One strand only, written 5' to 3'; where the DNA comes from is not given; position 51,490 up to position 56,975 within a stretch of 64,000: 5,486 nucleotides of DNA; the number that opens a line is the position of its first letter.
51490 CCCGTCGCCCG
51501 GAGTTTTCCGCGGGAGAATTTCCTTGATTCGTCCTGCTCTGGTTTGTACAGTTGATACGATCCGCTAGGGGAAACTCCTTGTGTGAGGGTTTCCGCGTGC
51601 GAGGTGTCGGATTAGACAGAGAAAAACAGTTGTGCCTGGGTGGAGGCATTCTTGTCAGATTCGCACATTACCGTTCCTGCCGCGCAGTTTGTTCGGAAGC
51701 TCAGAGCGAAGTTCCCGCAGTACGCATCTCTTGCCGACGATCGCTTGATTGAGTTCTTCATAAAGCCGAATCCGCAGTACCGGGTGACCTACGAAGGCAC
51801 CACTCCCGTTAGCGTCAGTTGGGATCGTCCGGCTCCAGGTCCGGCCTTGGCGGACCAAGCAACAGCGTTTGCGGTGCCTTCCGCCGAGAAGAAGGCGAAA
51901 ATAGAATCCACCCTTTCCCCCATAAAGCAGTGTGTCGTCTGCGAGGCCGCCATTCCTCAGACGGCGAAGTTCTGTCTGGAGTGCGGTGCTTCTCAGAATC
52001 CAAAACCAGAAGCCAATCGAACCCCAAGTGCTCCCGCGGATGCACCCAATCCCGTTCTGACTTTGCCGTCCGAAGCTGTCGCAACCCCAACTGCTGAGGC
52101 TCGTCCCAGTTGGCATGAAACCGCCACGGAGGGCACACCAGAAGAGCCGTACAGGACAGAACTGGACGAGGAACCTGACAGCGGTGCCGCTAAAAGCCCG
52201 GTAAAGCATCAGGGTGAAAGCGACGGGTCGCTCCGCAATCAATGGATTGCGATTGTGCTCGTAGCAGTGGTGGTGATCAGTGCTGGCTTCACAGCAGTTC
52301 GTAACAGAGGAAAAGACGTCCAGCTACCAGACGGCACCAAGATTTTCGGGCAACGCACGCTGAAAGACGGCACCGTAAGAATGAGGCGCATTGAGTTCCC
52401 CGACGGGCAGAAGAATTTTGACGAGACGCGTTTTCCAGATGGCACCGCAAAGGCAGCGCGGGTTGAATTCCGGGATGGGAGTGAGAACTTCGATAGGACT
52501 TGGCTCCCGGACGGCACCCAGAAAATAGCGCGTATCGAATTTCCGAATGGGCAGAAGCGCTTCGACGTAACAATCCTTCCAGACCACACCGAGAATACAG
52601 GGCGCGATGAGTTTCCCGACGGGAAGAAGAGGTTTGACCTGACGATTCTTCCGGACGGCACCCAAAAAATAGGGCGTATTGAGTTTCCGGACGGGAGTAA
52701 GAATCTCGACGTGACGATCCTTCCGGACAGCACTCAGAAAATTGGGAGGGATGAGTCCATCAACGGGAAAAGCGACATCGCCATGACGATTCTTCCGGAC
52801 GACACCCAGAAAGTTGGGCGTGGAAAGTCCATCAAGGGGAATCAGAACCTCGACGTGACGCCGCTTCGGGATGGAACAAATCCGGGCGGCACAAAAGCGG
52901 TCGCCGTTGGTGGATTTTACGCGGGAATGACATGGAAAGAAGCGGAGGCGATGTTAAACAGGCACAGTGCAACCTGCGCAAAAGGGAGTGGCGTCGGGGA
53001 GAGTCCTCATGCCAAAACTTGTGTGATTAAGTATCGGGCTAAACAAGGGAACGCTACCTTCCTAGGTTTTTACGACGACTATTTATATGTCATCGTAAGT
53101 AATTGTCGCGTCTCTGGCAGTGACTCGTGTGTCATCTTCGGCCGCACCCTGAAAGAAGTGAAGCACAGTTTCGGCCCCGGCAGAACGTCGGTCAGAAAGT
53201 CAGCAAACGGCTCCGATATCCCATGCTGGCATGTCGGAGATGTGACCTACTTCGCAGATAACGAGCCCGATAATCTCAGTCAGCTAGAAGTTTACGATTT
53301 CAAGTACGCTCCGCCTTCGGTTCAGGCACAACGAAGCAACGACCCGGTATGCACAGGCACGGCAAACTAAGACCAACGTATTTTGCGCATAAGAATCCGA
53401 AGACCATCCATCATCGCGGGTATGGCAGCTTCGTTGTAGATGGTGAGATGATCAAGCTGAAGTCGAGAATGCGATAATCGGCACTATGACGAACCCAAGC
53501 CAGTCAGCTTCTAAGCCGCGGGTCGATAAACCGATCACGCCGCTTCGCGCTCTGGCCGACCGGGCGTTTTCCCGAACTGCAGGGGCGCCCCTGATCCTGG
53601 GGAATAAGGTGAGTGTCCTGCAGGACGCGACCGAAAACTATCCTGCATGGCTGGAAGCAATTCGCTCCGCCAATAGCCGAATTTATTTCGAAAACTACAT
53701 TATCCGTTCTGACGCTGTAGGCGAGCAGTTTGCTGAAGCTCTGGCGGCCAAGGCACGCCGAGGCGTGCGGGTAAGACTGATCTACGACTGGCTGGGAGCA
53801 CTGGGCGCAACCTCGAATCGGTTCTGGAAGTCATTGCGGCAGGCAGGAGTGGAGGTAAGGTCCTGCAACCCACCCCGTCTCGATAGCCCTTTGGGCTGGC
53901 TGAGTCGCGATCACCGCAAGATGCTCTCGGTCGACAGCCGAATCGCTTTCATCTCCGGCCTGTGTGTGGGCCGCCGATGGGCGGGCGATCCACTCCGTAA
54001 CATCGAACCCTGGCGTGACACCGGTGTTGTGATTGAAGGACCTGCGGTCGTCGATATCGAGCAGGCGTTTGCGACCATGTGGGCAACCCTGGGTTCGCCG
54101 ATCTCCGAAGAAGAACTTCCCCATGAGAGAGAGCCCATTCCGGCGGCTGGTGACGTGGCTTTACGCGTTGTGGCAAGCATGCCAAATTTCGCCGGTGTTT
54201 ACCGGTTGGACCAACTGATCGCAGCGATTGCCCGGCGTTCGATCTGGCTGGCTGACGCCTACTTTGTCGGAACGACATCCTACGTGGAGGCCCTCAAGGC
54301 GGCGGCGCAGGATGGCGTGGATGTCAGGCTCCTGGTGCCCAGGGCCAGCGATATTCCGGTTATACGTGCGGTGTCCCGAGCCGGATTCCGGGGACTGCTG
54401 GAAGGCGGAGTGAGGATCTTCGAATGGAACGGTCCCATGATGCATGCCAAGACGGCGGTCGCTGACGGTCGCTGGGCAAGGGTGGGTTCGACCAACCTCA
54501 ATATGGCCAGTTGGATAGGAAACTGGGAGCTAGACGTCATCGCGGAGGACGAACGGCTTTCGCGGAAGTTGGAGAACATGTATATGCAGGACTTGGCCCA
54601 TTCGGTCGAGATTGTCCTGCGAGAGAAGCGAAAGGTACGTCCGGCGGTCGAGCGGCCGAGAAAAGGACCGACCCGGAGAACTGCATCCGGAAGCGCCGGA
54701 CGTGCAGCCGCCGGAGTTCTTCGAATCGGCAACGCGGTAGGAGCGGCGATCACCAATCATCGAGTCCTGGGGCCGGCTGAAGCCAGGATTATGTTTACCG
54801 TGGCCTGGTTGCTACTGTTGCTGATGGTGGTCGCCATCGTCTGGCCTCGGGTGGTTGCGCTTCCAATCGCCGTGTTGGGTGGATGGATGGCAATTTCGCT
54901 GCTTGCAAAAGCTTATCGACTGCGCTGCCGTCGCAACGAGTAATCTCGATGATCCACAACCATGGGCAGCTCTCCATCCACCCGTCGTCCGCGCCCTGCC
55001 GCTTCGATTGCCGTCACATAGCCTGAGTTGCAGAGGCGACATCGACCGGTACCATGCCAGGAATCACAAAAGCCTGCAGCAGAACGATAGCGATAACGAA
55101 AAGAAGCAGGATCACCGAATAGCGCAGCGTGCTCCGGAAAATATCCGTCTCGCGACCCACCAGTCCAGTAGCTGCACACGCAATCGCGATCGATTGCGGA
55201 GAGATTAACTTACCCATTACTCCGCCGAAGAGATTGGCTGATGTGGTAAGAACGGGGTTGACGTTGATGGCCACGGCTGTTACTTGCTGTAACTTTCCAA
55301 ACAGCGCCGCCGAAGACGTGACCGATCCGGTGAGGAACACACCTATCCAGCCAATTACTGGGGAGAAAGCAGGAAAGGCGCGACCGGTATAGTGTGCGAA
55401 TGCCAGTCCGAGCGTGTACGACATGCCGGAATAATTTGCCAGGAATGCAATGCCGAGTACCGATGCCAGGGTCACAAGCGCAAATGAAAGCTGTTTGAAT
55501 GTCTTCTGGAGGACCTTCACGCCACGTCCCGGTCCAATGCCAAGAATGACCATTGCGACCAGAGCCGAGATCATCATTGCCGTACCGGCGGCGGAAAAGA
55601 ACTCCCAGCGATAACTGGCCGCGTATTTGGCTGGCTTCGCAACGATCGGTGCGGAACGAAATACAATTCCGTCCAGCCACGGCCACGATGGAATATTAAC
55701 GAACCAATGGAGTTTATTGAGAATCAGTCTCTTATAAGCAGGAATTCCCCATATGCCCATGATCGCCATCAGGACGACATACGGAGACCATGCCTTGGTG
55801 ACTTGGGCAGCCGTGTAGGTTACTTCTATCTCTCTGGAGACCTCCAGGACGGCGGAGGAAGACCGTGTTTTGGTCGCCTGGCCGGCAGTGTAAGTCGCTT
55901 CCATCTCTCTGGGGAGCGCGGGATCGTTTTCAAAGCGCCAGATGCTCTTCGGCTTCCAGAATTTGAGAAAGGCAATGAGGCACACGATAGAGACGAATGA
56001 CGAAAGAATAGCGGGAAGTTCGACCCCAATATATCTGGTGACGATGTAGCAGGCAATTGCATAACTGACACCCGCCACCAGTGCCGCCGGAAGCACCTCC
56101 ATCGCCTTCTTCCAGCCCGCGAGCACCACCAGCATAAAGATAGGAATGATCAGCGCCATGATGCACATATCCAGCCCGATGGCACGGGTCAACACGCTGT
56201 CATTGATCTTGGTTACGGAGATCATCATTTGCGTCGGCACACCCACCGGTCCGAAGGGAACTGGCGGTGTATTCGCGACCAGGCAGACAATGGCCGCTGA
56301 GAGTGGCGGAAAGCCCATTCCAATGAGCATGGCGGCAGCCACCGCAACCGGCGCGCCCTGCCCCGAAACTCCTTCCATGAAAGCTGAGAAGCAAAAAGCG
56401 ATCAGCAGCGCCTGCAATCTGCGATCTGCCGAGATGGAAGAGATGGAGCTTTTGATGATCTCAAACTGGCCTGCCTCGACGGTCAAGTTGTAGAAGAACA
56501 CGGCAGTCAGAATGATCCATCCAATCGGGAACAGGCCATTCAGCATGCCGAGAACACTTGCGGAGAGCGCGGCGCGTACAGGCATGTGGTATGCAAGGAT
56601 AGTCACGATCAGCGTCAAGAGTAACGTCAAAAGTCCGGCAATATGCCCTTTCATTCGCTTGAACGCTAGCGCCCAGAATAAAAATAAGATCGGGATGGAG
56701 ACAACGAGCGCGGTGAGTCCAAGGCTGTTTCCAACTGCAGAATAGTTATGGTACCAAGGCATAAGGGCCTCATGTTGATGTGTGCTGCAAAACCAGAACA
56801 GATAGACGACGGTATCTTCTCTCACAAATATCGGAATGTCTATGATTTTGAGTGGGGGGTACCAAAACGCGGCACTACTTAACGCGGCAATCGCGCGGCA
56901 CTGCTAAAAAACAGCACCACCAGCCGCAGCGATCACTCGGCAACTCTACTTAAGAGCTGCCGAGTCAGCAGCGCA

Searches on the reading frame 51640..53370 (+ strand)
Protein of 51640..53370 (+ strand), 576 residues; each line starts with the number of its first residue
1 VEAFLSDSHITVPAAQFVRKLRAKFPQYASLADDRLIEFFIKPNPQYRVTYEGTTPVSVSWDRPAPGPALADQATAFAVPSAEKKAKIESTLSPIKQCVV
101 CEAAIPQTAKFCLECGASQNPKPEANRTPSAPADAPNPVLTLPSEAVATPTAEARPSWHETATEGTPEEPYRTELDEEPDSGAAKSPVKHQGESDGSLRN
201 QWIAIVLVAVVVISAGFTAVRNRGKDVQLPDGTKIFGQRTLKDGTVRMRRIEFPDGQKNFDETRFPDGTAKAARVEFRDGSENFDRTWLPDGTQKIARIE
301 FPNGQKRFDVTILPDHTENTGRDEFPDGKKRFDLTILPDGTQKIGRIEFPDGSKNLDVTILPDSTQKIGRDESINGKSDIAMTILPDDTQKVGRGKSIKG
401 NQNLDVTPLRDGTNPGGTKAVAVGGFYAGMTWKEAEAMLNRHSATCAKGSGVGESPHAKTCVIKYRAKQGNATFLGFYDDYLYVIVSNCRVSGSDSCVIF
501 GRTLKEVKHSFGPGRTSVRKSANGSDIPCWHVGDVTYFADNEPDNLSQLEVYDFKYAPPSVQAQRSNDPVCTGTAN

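Call 37: search_protein_families(library=pfam, proteins=[window:51640-53370:+], max_evalue=0.001)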
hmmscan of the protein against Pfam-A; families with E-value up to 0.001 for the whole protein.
window:51640-53370:+ (576 aa): 2 families
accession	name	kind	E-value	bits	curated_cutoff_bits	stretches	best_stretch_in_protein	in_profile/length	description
PF07202.18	Tcp10_C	-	2.4e-07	30.7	36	0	227-258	7-32/35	T-complex protein 10 C-terminus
PF13240.11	Zn_Ribbon_1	-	0.00038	20.6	25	1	98-118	2-22/23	zinc-ribbon domain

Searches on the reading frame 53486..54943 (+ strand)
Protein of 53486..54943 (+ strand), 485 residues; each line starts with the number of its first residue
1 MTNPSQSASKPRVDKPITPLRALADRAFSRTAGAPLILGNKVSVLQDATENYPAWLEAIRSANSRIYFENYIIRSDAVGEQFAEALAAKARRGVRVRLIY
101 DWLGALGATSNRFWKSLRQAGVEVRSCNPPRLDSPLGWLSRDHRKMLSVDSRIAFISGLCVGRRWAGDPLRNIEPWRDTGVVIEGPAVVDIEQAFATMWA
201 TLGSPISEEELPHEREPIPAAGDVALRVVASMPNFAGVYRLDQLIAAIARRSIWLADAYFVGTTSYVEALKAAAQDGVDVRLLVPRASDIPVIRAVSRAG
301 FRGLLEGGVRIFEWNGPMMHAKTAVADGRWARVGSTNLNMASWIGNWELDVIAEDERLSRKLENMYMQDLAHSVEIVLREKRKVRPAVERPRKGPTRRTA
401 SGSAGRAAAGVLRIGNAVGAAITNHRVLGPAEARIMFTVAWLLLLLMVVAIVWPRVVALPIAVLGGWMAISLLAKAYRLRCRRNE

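Call 38: search_protein_families(library=pfam, proteins=[window:53486-54943:+], max_evalue=0.001)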
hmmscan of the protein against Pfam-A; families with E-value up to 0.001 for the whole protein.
window:53486-54943:+ (485 aa): 2 families
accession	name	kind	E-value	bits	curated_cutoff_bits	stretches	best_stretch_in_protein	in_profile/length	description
PF13091.12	PLDc_2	-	6.4e-36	123.6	27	2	249-367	8-129/132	PLD-like domain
PF00614.28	PLDc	-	7.3e-07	29.4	21.9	0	319-342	5-28/28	Phospholipase D Active site motif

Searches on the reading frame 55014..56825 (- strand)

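Call 38: search_protein_families(library=pfam, proteins=[window:55014-56825:-], max_evalue=0.001)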
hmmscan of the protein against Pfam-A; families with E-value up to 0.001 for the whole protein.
window:55014-56825:- (603 aa): 1 family
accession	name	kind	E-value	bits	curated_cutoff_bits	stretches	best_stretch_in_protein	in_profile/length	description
PF02652.20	Lactate_perm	-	2.7e-159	531.7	27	1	38-582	2-520/522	L-lactate permease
